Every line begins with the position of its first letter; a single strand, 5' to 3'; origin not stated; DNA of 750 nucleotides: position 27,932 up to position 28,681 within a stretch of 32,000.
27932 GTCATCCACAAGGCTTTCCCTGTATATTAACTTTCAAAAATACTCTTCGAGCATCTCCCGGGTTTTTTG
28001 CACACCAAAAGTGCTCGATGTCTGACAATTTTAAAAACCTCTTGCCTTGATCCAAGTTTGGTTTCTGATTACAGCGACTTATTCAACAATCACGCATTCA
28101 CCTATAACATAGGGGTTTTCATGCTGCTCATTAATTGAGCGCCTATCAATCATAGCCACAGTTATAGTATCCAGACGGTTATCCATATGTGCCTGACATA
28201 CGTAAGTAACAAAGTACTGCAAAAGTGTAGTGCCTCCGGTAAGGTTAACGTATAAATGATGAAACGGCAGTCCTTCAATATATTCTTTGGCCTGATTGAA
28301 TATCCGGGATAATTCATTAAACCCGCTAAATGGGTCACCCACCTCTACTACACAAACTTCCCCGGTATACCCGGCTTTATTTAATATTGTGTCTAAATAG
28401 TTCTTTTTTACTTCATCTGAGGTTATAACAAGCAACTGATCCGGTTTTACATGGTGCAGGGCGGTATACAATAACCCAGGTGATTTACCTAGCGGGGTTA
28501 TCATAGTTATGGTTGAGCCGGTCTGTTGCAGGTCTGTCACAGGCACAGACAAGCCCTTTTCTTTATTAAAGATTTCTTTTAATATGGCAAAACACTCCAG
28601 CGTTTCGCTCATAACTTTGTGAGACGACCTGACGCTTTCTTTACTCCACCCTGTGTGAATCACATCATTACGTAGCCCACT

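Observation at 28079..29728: Triple-domain CARF(DxTHG-degenerate)-HEPN-CARF protein between cas6 and the CRISPR leader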

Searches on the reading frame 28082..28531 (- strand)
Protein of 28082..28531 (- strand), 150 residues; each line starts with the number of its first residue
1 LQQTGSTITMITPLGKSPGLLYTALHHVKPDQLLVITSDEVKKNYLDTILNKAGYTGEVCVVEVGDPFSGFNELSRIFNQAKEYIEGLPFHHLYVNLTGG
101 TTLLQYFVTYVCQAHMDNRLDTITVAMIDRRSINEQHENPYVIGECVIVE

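Call 27: search_protein_families(library=padloc, proteins=[window:28082-28531:-], max_evalue=10)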
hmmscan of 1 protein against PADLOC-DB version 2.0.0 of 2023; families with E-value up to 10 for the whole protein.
window:28082-28531:- (150 aa): 26 families (the best 25 are shown)
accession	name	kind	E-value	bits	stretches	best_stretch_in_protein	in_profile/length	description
PDLC01839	CARF2--CARF_HEPN_CARF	-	4.1e-49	165.7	1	9-150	381-518/518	-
PDLC01838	CARF2--CARF_HEPN_CARF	-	1.1e-38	131.2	1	8-147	384-519/522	-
PDLC01840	CARF2--CARF_HEPN_CARF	-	6.3e-38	128.7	1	3-149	406-543/547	-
PDLC01887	CARF4--CARF_PDDEXK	-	3.7e-06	24.7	1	10-105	4-93/285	-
PDLC01880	CARF4--CARF_PDDEXK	-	7.1e-06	23.6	1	21-113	16-104/364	-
PDLC01794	CARF1--CARF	-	1.1e-05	23.4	1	10-104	5-103/168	-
PDLC01069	Can1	-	2.5e-05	21.3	1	10-102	256-346/556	CARF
PDLC01031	Csx1/Csm6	-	3.1e-05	21.6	1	8-101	3-93/357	CARF+HEPN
PDLC01802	CARF1--CARF_HEPN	-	3.1e-05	21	1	9-106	4-99/388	-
PDLC01434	CasR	-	5.5e-05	21.1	1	30-121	23-108/191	"CAS-I,CAS-II,CAS-III,CAS-IV,CAS-V,CAS-VI; associated_signaling"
PDLC01360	Csx1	-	0.00018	18.7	1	23-103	5-79/365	CAS-III; associated_signaling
PDLC01037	Csx1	-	0.00049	17.7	1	24-104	19-90/320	ARF+Nuclease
PDLC01813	CARF1--CARF_HEPN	-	0.00069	16.9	1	10-102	5-94/421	-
PDLC01890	CARF4--CARF_PDDEXK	-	0.00082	16.9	1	11-106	5-93/366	-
PDLC01991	CARF_m8--CARF_LolE_TM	-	0.0012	15.1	1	6-49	682-727/810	-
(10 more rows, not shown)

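Call 39: search_protein_representatives(protein=window:28082-28531:-)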
Query: 150 residues. Proteins with E-value up to 0.001 (for the whole library): 401; up to 1e-10: 268; up to 1e-30: 4. The best 150 are listed.
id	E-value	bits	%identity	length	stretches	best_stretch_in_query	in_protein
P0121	4.5e-37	143.6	52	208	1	9-150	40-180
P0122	6.4e-37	143.1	50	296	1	9-150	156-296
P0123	1.8e-34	135.2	50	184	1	9-150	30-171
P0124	6.1e-33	130.2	49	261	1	10-150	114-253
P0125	5.6e-29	117.3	38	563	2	9-147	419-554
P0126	3.7e-26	108.2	42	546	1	7-149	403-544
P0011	4.4e-26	107.9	43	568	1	5-150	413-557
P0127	3.3e-25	105.1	44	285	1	9-147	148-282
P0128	9.1e-25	103.7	43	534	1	4-146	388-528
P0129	1.8e-24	102.7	42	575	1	7-149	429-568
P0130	4.4e-24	101.5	36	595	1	4-147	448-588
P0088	6.4e-24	100.9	44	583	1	10-150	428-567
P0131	3.5e-23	98.5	41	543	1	6-149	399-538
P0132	5.0e-23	98.0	41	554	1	10-146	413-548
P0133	6.6e-23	97.6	40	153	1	9-147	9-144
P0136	8.5e-22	94.0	36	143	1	10-147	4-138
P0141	2.6e-21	92.4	35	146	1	10-148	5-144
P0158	9.4e-20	87.4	38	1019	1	9-147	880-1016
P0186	7.5e-18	81.3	40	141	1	10-149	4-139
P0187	9.3e-18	80.9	41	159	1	9-147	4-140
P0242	2.4e-15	73.1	35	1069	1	10-147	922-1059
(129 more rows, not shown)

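Call 42: search_protein_families(library=padloc, proteins=[P0136, P0141, P0186, P0187, P0158], max_evalue=0.01)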
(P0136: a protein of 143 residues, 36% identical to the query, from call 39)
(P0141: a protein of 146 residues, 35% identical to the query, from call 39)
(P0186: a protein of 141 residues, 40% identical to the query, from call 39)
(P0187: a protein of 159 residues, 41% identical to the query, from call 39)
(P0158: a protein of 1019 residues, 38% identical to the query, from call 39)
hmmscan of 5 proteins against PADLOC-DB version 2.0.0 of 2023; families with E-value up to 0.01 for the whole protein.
P0136 (143 aa): 15 families
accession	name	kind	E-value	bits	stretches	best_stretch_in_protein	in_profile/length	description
PDLC01839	CARF2--CARF_HEPN_CARF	-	2.4e-45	153.3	1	2-140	380-517/518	-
PDLC01840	CARF2--CARF_HEPN_CARF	-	3.8e-38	129.5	1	2-142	411-545/547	-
PDLC01838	CARF2--CARF_HEPN_CARF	-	1.3e-29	101.2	1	3-140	385-521/522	-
PDLC01069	Can1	-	3e-07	27.7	1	3-96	255-349/556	CARF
PDLC01802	CARF1--CARF_HEPN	-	3.4e-06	24.2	1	3-97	4-99/388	-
PDLC01887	CARF4--CARF_PDDEXK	-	8e-05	20.3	1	8-107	8-104/285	-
PDLC01031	Csx1/Csm6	-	0.00013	19.6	1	1-95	2-96/357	CARF+HEPN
PDLC01813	CARF1--CARF_HEPN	-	0.00018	18.8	1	3-95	4-96/421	-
PDLC01798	CARF1--CARF_HEPN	-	0.0004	17.5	1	1-94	1-95/396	-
PDLC01880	CARF4--CARF_PDDEXK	-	0.00048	17.5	1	20-105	21-105/364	-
PDLC01639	Csx1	-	0.00051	17.2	1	15-99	3-85/361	CAS-III; associated_signaling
PDLC01794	CARF1--CARF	-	0.0015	16.3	0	2-97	3-105/168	-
PDLC01360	Csx1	-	0.002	15.2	1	15-99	3-84/365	CAS-III; associated_signaling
PDLC01168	CARF_2M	-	0.0029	15.5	1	19-94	93-165/200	"CARF, 2 TMs"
PDLC01946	CARF8--CARF_TM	-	0.0034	15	1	19-95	83-161/202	-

P0141 (146 aa): 37 families (the best 25 are shown)
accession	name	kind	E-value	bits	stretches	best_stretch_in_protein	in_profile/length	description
PDLC01838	CARF2--CARF_HEPN_CARF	-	2.5e-40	136.6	1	2-145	383-521/522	-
PDLC01839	CARF2--CARF_HEPN_CARF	-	2.8e-40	136.6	1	2-145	379-517/518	-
PDLC01840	CARF2--CARF_HEPN_CARF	-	5.1e-31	105.9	1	2-143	410-541/547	-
PDLC01802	CARF1--CARF_HEPN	-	2.6e-11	41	1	1-106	1-102/388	-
PDLC01794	CARF1--CARF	-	2.5e-09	35.2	1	1-105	1-107/168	-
PDLC01813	CARF1--CARF_HEPN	-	2e-08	31.8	1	1-101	1-96/421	-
PDLC01880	CARF4--CARF_PDDEXK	-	1.4e-07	29.2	1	16-105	16-99/364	-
PDLC01031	Csx1/Csm6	-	6.6e-07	27.1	1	1-101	1-96/357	CARF+HEPN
PDLC01890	CARF4--CARF_PDDEXK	-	7.2e-07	26.9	1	8-103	7-93/366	-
PDLC01639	Csx1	-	9.4e-07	26.2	1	20-106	7-86/361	CAS-III; associated_signaling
PDLC01879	CARF3--CARF_TM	-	9.9e-07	26.6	1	1-102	17-117/222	-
PDLC01991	CARF_m8--CARF_LolE_TM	-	3.5e-06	23.4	1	5-84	686-763/810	-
PDLC01798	CARF1--CARF_HEPN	-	4.3e-06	24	1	3-102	2-97/396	-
PDLC01887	CARF4--CARF_PDDEXK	-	5e-06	24.3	1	22-103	21-94/285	-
PDLC01801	CARF1--CARF_HEPN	-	5.5e-06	23.4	1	4-102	26-118/441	-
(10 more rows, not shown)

P0186 (141 aa): 10 families
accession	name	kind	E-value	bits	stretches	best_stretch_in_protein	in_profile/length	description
PDLC01839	CARF2--CARF_HEPN_CARF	-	1.2e-41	141.1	1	2-139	380-517/518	-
PDLC01840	CARF2--CARF_HEPN_CARF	-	2e-33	113.9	1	3-139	412-543/547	-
PDLC01838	CARF2--CARF_HEPN_CARF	-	1.8e-25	87.6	1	3-138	385-520/522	-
PDLC01794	CARF1--CARF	-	2.6e-05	22.1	1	1-96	2-105/168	-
PDLC01031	Csx1/Csm6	-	0.00011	19.8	1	1-95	2-97/357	CARF+HEPN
PDLC01069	Can1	-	0.00012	19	1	3-103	255-357/556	CARF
PDLC01639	Csx1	-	0.00039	17.6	1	18-102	6-89/361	CAS-III; associated_signaling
PDLC01360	Csx1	-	0.0004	17.6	1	19-102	7-88/365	CAS-III; associated_signaling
PDLC01798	CARF1--CARF_HEPN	-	0.00062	16.9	1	1-112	1-109/396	-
PDLC01801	CARF1--CARF_HEPN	-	0.00078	16.4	1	8-105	31-128/441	-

P0187 (159 aa): 9 families
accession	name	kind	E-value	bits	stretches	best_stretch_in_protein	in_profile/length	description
PDLC01839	CARF2--CARF_HEPN_CARF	-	4.4e-42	142.5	1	4-142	381-517/518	-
PDLC01840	CARF2--CARF_HEPN_CARF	-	8.5e-37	125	1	4-146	412-545/547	-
PDLC01838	CARF2--CARF_HEPN_CARF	-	5.7e-31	105.7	1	4-143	385-522/522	-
PDLC01069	Can1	-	1.5e-05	22.1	1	4-109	255-363/556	CARF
PDLC01798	CARF1--CARF_HEPN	-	8.7e-05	19.7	1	4-96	3-95/396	-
PDLC01794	CARF1--CARF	-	0.00062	17.6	0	1-106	1-112/168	-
PDLC01315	Csx1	-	0.0066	13.7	1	18-106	5-86/329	CAS-III; associated_signaling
PDLC01434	CasR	-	0.0068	14.3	1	30-116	29-112/191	"CAS-I,CAS-II,CAS-III,CAS-IV,CAS-V,CAS-VI; associated_signaling"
PDLC01819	CARF1--CARF_HEPN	-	0.008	12.7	1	4-95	59-152/475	-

P0158 (1019 aa): 44 families (the best 25 are shown)
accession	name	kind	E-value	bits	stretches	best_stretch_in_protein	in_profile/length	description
PDLC01929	CARF7--CARF_CYTH_HD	-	5.9e-153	508.8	1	93-866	18-700/706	-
PDLC01933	CARF7--CARF_HD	-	1.4e-65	220.1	1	244-869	67-660/670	-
PDLC01838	CARF2--CARF_HEPN_CARF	-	5.7e-41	138.7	1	823-1019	333-522/522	-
PDLC01839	CARF2--CARF_HEPN_CARF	-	6.1e-39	132.2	1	873-1018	376-517/518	-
PDLC01840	CARF2--CARF_HEPN_CARF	-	6.2e-34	115.6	1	866-1018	397-543/547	-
PDLC01355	Csm6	-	7.8e-15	52.9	1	245-402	24-168/172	CAS-III; associated_signaling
PDLC01934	CARF7--CARF_RelE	-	1.5e-14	51.9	1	189-432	5-237/359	-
PDLC01936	CARF7--CARF_RelE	-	8.6e-14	49.6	1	190-491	5-284/356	-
PDLC01033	CARF_RelE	-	1.2e-13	49.2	1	188-484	3-209/294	CARF+RelE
PDLC01926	CARF7--CARF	-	5.4e-13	47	1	188-400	3-192/241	-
PDLC01634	Csm6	-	1.4e-12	45.9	1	254-395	2-130/130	CAS-III; associated_signaling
PDLC01794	CARF1--CARF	-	1.6e-12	45.6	2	877-978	1-107/168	-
PDLC01930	CARF7--CARF_DUF2103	-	1.2e-11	42.6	1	188-455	4-241/353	-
PDLC01434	CasR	-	1.8e-11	42.2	1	333-403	65-130/191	"CAS-I,CAS-II,CAS-III,CAS-IV,CAS-V,CAS-VI; associated_signaling"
PDLC01031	Csx1/Csm6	-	1.8e-11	42.1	2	188-384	4-116/357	CARF+HEPN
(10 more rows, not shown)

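Call 43: search_protein_families(library=pfam, proteins=[P0136, P0141, P0186, P0187, P0158, P0242], max_evalue=0.1)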
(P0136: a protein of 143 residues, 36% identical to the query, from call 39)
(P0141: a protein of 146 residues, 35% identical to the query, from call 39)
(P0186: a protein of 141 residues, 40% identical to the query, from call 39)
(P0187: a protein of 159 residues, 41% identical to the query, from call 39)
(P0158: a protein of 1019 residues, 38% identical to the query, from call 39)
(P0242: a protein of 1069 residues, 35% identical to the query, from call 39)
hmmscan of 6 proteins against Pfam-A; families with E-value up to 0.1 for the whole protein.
P0136 (143 aa): 0 families

P0141 (146 aa): 2 families
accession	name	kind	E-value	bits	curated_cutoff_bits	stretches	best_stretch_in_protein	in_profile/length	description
PF23400.1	CARF_Card1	-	5.3e-05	23.7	24.6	1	24-109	26-108/146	Card1 CARF domain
PF16575.11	CLP1_P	-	0.092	13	26.6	0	69-99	84-115/188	mRNA cleavage and polyadenylation factor CLP1 P-loop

P0186 (141 aa): 0 families

P0187 (159 aa): 0 families

P0158 (1019 aa): 6 families
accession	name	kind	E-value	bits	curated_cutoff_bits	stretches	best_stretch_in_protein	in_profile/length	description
PF09651.16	Cas_APE2256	-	2.8e-12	47.1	24.8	1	254-394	2-135/136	CRISPR-associated protein (Cas_APE2256)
PF23400.1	CARF_Card1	-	3e-07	31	24.6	2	311-393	44-130/146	Card1 CARF domain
PF24391.1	HD-CE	-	8e-07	29.4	27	1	504-635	2-153/263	HD-CE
PF22662.2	Csa3_N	-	9.2e-06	26.1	27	1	307-379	42-115/120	Csa3 CRISPR-associated Rossmann-like domain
PF12899.13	Glyco_hydro_100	-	0.026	13.7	23.6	1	139-215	237-305/435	Alkaline and neutral invertase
PF17582.7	UL20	-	0.088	12.5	27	0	807-859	138-190/304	Cytomegalovirus UL20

P0242 (1069 aa): 4 families
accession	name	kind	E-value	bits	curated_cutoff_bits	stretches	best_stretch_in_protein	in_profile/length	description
PF24391.1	HD-CE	-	7e-06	26.3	27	1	532-662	2-151/263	HD-CE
PF09651.16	Cas_APE2256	-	0.018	15.4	24.8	1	342-410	65-135/136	CRISPR-associated protein (Cas_APE2256)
PF02602.20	HEM4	-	0.049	13.2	27.5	0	927-974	100-148/231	Uroporphyrinogen-III synthase HemD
PF22662.2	Csa3_N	-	0.09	13.3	27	0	922-1003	3-95/120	Csa3 CRISPR-associated Rossmann-like domain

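Call 44: search_protein_families(library=ncbifam, proteins=[P0136, P0141, P0186, P0187, P0158], max_evalue=0.1)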
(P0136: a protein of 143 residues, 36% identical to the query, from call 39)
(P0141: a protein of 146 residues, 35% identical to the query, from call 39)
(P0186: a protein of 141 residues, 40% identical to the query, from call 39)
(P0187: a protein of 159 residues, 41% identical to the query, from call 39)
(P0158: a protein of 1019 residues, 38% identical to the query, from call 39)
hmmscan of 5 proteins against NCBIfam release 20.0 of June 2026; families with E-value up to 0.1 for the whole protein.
P0136 (143 aa): 0 families

P0141 (146 aa): 1 family
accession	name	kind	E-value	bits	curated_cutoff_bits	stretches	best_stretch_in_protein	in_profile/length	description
TIGR02710.1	TIGR02710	equivalog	1.5e-06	27.4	83.9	1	19-109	6-93/384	TIGR02710 family CRISPR-associated CARF protein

P0186 (141 aa): 0 families

P0187 (159 aa): 3 families
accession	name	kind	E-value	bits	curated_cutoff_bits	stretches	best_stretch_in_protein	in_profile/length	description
TIGR02710.1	TIGR02710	equivalog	0.0022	17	83.9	1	18-97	5-85/384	TIGR02710 family CRISPR-associated CARF protein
NF011014.0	PRK14442.1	equivalog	0.014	15.8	98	1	48-119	8-80/91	acylphosphatase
TIGR02485.1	CobZ_N-term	equivalog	0.014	14.2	372.55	1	66-131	100-161/437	FAD-dependent tricarballylate dehydrogenase TcuA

P0158 (1019 aa): 3 families
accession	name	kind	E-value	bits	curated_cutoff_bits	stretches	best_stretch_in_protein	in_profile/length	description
TIGR01884.1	cas_HTH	subfamily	2.6e-08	33.5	60.2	1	337-398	73-134/202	CRISPR-associated CARF protein Csa3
TIGR02619.1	TIGR02619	domain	0.017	15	37.45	1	253-394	11-148/149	putative CRISPR-associated protein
TIGR02710.1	TIGR02710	equivalog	0.017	14.1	83.9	0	338-382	59-103/384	TIGR02710 family CRISPR-associated CARF protein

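Call 45: search_solved_structures(query=A2, max_evalue=10, show_alignments=5)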
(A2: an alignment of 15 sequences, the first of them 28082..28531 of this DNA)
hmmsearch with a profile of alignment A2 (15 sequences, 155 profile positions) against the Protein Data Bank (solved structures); distinct sequences matched with E-value up to 10: 8.
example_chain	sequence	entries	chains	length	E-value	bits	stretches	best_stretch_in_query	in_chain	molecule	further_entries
8bao_A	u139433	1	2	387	1.9e-06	30.8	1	7-116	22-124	DUF1887 family protein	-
6xl1_A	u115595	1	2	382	0.0046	19.7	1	29-104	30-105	Card1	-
6wxw_A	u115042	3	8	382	0.0046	19.7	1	29-104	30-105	Card1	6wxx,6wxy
8q41_A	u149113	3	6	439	0.42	13.4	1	66-120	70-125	DUF1887 family protein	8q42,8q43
8q3y_A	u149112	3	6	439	0.42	13.3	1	66-120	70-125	DUF1887 family protein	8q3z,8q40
8q44_A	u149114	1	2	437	0.51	13.1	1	66-120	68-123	DUF1887 family protein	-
8z4i_A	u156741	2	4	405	1.2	11.9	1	72-113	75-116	CARF-domain cantaining dual-activated nuclease | CARF-domain containing dual-activated nuclease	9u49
6sce_A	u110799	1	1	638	1.2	11.8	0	21-104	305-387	Uncharacterized protein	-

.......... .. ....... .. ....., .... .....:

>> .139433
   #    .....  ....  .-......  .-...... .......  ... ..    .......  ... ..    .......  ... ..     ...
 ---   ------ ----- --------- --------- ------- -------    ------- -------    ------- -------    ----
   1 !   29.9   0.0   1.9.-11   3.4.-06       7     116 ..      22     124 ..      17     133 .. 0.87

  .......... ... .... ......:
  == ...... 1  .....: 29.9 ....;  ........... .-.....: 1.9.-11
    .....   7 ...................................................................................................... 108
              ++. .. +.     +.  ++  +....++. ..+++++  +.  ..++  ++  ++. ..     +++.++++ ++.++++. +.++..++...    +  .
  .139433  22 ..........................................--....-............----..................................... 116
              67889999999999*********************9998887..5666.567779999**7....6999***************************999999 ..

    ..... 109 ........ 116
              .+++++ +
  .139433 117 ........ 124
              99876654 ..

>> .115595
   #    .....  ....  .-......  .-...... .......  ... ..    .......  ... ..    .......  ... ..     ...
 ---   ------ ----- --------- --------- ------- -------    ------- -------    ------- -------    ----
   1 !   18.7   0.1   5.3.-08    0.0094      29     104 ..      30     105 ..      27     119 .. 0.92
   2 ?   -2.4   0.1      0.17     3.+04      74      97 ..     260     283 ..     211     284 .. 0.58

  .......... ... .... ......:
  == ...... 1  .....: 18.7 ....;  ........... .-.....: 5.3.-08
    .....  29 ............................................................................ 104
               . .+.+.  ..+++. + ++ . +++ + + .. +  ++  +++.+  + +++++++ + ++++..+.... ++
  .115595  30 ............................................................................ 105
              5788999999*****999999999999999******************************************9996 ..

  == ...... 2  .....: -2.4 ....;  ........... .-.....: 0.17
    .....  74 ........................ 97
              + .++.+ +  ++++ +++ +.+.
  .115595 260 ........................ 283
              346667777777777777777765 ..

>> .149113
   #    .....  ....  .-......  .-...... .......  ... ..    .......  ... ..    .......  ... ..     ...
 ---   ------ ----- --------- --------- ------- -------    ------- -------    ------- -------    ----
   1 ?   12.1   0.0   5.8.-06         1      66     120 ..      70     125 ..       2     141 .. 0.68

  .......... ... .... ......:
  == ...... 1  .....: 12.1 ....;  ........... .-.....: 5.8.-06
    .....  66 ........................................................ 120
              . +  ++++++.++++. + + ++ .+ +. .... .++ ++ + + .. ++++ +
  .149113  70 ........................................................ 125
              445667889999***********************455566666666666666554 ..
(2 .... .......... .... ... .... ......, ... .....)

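Call 46: predict_structure(alignment_id=A2)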
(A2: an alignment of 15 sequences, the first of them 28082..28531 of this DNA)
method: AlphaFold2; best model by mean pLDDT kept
length: 150 residues; sequences in the alignment: 15
mean_pLDDT: 93.3   pTM: 0.88
mean pLDDT of the five models: 93.3, 90.1, 89.2, 88.2, 87.9
residues with pLDDT >= 90: 131; 70-90: 14; 50-70: 2; < 50: 3
segments of 3 or more residues with pLDDT < 50: 1-3
pLDDT, mean of each block of 10 residues (from residue 1): 73 96 98 97 97 98 89 93 93 95 94 88 96 94 96
secondary structure, 60 per line:
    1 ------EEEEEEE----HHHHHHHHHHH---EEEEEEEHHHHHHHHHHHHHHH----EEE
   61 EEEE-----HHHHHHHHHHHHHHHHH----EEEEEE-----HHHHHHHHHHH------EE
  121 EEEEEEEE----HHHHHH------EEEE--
elements in order: E7-13 H18-28 E32-38 H39-53 E58-64 H70-86 E91-96 H102-112 E119-128 H133-138 E145-148

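Call 49: fold_search(model_id=the predicted structure, library=pdb)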
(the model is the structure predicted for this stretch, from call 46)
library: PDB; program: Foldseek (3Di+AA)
matches with E <= 10: 1808; with E <= 0.001: 62
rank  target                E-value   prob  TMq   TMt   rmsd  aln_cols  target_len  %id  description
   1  8bao_B                6.0e-07  1.00  0.61  0.27   2.8       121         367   18  Dysgonamonadaceae bacterium CRISPR ancillary nuclease 2 (released 2022-11-30)
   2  8jbb_A                7.7e-07  1.00  0.71  0.26   3.4       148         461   16  Crystal Structure of the Csm6 from Thermus thermophilus HB8 in complex with A2>p (released 2023-12-13)
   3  8bao_A                7.7e-07  1.00  0.61  0.27   2.7       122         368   19  Dysgonamonadaceae bacterium CRISPR ancillary nuclease 2 (released 2022-11-30)
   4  8jh1_B                1.1e-06  1.00  0.70  0.25   3.6       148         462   17  Crystal Structure of the Csm6 Y161A mutant from Thermus thermophilus HB8 in complex with cyclic-tetraadenylate (cA4) (released 2023-12-13)
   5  8jbc_A                5.4e-06  1.00  0.70  0.25   3.7       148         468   16  Crystal Structure of the Csm6 K137A mutant from Thermus thermophilus HB8 in its apo form (released 2023-12-13)
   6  8jbb_B                6.2e-06  1.00  0.70  0.25   5.3       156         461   15  Crystal Structure of the Csm6 from Thermus thermophilus HB8 in complex with A2>p (released 2023-12-13)
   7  8jbc_B                7.5e-06  1.00  0.68  0.25   5.2       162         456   15  Crystal Structure of the Csm6 K137A mutant from Thermus thermophilus HB8 in its apo form (released 2023-12-13)
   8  5fsh_A                8.0e-06  1.00  0.69  0.25   3.7       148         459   16  Crystal structure of Thermus thermophilus Csm6 (released 2016-01-27)
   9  5fsh_B                8.5e-06  1.00  0.69  0.26   3.2       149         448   17  Crystal structure of Thermus thermophilus Csm6 (released 2016-01-27)
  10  6tug_A                9.7e-06  1.00  0.67  0.28   4.7       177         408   10  Enterococcus italicus Csm6 bound to cyclic hexa-2'-fluoro-hexa-dAMP (released 2020-02-26)
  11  8jh1_A                1.4e-05  1.00  0.67  0.25   3.8       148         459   16  Crystal Structure of the Csm6 Y161A mutant from Thermus thermophilus HB8 in complex with cyclic-tetraadenylate (cA4) (released 2023-12-13)
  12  8q44_A                1.7e-05  1.00  0.64  0.24   4.1       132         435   14  Crystal structure of cA4-bound Can2 (E364R) in complex with oligo-T DNA (released 2023-11-22)
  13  8t65_A                1.9e-05  1.00  0.61  0.60   6.2       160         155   12  cA4 bound Cam1 (released 2024-01-10)
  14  6tug_E                2.0e-05  1.00  0.66  0.28   4.8       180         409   11  Enterococcus italicus Csm6 bound to cyclic hexa-2'-fluoro-hexa-dAMP (released 2020-02-26)
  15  9c6a_A                2.1e-05  1.00  0.57  0.53   5.4       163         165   13  The CRISPR associated adenosine deaminase Cad1-CARF in the apo form (released 2024-10-30)
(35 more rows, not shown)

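Call 50: find_encoding_contigs(protein=P0136, flank=8000, max_places=3)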
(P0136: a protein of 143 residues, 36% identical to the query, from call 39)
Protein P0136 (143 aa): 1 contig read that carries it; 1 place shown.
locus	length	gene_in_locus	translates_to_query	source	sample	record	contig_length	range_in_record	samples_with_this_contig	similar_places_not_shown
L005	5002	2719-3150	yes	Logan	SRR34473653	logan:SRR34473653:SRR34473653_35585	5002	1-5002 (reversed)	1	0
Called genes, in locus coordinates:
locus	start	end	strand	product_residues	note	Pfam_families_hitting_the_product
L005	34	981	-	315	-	PF03547:Mem_trans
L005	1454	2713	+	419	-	-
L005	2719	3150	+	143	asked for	-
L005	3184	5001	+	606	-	?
